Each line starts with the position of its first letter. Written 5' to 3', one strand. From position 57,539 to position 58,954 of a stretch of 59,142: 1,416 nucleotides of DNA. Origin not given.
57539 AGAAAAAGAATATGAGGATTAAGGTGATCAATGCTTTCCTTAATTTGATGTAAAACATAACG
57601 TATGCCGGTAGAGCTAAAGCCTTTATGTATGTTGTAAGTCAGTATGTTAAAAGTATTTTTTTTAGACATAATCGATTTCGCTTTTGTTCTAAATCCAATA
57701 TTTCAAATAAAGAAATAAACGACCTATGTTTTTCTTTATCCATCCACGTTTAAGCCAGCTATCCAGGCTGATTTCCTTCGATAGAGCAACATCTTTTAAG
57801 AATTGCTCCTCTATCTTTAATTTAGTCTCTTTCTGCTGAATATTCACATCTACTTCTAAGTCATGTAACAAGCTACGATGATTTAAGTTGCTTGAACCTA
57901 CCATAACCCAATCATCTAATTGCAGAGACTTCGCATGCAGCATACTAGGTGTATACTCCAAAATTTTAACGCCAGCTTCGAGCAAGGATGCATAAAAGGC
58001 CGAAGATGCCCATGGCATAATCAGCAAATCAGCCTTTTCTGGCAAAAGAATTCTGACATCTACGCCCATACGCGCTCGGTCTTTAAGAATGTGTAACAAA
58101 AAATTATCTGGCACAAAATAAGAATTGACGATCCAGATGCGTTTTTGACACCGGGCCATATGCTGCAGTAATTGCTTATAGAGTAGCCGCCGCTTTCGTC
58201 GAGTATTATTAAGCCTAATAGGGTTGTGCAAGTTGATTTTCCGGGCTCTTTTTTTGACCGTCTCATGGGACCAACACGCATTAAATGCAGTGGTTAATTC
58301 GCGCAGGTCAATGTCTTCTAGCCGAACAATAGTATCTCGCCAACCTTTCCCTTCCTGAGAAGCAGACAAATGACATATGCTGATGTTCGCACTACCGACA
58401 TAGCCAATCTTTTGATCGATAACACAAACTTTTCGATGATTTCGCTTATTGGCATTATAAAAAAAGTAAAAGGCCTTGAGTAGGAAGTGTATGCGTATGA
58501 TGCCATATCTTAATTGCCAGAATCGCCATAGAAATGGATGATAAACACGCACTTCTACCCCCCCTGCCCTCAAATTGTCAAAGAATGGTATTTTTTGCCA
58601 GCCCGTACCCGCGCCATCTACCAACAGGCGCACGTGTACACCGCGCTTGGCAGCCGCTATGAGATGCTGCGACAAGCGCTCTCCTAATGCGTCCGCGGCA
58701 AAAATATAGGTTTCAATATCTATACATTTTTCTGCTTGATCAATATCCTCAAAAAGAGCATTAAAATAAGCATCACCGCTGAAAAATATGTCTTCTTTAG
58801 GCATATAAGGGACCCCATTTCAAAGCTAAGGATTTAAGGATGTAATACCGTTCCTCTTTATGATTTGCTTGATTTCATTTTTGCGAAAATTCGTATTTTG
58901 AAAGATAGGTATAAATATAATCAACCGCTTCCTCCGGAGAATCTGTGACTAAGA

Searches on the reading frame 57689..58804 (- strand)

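Call 45: search_protein_families(library=pfam, proteins=[window:57689-58804:-], max_evalue=0.00001)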
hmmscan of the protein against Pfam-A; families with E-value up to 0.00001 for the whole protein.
window:57689-58804:- (371 aa): 2 families
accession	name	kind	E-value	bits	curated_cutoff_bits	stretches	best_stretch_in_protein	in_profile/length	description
PF13091.12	PLDc_2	-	3e-45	153.7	27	2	212-338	1-131/132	PLD-like domain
PF00614.28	PLDc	-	1.5e-08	34.7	21.9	0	120-141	3-24/28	Phospholipase D Active site motif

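Call 50: search_protein_families(library=padloc, proteins=[window:57689-58804:-], max_evalue=0.01)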
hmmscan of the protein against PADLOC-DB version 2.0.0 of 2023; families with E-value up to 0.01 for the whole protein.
window:57689-58804:- (371 aa): 16 families
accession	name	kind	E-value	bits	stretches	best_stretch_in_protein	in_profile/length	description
PDLC02614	DrmC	-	1.8e-13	48.6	1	221-332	35-144/153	DrmC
PDLC02589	DrmC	-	4e-11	40.5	2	285-336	200-251/264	DrmC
PDLC03922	MkoB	-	2.8e-09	34.8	1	220-308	489-566/610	-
PDLC02595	DrmC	-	1.9e-08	32.4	1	21-146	125-233/269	DrmC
PDLC02606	DrmC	-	2.1e-07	28.9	1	16-143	38-144/182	DrmC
PDLC02597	DrmC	-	2.2e-07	29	1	41-141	122-204/242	DrmC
PDLC02607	DrmC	-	2.5e-07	28.3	1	287-327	201-242/265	DrmC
PDLC02616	DrmC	-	1.2e-06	26.3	0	280-335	150-212/224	DrmC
PDLC02585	DrmC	-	2e-06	25.5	1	16-142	109-214/253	DrmC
PDLC02588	DrmC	-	2.2e-06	25.5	0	118-143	189-214/256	DrmC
PDLC02604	DrmC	-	1.2e-05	23.7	0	122-150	32-60/92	DrmC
PDLC02609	DrmC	-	1.3e-05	23.4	0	118-143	178-203/241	DrmC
PDLC02601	DrmC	-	4.5e-05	21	0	122-150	235-263/295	DrmC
PDLC02611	DrmC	-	0.00036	18.8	0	283-335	68-126/138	DrmC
PDLC02901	DpdK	-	0.0029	15.3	0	286-312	116-142/173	DpdK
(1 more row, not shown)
